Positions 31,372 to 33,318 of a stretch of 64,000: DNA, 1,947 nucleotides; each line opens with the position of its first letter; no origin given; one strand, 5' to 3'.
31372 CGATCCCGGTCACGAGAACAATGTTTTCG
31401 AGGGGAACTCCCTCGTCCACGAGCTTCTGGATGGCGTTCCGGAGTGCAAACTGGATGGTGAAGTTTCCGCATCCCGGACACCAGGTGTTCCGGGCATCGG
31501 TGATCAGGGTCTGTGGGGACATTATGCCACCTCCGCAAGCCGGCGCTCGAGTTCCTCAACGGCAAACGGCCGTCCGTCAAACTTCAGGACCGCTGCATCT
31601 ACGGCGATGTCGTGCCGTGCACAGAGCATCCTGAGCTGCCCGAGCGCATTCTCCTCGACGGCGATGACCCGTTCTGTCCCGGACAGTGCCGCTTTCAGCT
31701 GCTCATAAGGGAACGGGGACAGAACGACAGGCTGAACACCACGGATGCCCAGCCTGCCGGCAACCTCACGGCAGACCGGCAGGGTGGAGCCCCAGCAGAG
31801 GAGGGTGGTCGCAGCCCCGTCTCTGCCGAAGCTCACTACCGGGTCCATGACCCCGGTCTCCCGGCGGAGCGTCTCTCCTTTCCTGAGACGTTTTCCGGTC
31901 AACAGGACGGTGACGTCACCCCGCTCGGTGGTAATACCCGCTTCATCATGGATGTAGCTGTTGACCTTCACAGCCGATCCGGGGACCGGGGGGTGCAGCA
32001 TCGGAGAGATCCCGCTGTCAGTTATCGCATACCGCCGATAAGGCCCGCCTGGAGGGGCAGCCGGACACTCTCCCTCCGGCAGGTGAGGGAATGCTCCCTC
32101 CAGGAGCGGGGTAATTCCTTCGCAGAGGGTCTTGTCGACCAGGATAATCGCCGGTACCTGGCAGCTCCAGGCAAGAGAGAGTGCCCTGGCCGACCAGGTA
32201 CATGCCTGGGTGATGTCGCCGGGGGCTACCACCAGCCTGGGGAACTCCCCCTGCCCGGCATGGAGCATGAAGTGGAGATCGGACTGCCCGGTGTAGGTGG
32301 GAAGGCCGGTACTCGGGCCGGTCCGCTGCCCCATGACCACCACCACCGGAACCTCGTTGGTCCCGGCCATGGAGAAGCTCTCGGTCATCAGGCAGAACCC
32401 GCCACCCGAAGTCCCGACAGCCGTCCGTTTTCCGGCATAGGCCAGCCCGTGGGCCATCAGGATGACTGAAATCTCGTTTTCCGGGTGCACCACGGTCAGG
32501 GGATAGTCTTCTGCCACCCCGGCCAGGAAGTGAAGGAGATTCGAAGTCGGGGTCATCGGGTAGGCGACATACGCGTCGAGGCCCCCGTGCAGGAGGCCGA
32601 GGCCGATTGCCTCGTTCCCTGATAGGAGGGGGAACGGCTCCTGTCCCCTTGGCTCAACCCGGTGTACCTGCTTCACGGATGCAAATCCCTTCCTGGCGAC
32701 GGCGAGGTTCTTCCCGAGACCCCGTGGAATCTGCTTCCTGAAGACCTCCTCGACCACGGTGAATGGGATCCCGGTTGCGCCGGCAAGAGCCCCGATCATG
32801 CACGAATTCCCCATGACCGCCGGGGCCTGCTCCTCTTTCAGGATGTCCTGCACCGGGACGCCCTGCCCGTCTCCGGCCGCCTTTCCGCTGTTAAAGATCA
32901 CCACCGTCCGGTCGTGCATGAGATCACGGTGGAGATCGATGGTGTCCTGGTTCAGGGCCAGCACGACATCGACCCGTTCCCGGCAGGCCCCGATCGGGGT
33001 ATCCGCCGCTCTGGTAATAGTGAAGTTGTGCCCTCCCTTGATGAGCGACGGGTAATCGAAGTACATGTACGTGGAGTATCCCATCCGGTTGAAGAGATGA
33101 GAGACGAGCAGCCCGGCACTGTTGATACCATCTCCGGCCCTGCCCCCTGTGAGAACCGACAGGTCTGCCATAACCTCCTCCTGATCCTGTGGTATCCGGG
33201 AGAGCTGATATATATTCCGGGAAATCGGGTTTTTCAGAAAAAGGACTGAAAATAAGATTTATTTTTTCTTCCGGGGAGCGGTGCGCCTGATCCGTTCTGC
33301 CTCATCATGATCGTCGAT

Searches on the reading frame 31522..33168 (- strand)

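Call 29: search_protein_families(library=pfam, proteins=[window:31522-33168:-], max_evalue=0.00001)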
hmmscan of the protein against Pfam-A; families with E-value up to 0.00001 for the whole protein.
window:31522-33168:- (548 aa): 2 families
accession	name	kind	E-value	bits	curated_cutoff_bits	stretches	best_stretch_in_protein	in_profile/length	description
PF01855.24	POR_N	-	4.1e-40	138.4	27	1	193-350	4-160/231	Pyruvate flavodoxin/ferredoxin oxidoreductase, thiamine diP-bdg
PF01558.24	POR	-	4.3e-23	82.8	27.4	1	11-162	1-172/173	Pyruvate ferredoxin/flavodoxin oxidoreductase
